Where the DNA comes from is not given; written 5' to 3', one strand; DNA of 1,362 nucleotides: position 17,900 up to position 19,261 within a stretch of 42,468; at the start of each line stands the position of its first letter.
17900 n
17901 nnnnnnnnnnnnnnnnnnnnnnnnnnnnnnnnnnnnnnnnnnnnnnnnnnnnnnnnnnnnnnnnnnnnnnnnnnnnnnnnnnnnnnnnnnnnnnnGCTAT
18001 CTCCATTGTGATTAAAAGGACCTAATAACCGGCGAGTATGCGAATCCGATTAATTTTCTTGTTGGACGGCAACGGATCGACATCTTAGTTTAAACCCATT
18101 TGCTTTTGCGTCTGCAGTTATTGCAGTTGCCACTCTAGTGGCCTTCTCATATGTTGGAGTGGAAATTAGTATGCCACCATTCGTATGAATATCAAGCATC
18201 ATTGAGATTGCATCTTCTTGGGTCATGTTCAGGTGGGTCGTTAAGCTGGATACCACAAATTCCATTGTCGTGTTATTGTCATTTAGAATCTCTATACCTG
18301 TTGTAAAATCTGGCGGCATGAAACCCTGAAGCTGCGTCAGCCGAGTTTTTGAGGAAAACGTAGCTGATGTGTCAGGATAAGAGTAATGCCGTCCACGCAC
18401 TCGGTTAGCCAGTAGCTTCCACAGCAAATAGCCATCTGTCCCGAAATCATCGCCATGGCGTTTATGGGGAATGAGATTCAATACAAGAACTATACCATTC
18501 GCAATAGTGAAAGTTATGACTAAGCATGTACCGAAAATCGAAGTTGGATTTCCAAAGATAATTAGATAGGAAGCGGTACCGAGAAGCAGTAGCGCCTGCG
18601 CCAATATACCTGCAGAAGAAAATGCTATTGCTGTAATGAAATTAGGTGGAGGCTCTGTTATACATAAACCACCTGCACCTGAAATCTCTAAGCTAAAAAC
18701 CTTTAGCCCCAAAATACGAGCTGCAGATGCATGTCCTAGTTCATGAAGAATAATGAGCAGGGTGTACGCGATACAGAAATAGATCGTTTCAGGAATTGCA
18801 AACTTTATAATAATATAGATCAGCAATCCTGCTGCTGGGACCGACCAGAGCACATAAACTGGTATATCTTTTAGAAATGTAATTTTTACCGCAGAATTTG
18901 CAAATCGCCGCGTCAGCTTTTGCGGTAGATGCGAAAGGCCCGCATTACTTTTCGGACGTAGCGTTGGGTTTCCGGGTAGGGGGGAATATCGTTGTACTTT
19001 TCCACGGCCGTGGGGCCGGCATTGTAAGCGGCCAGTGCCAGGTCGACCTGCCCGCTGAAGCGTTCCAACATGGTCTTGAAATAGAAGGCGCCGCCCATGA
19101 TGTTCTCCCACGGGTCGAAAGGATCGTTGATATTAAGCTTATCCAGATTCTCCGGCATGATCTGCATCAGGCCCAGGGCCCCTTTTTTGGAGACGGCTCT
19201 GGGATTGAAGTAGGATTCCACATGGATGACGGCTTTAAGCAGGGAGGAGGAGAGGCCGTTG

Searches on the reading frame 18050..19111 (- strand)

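Call 24: search_protein_families(library=pfam, proteins=[window:18050-19111:-], max_evalue=0.01)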
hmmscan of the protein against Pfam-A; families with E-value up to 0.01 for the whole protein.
window:18050-19111:- (353 aa): 3 families
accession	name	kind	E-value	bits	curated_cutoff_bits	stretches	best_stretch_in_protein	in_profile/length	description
PF02617.22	ClpS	-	2e-16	60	23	1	275-344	10-79/80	ATP-dependent Clp protease adaptor protein ClpS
PF13398.12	Peptidase_M50B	-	1.7e-05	25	26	1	112-199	17-104/201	Peptidase M50B-like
PF02163.28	Peptidase_M50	-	0.0014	18.5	27.2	1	111-143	1-33/221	Peptidase family M50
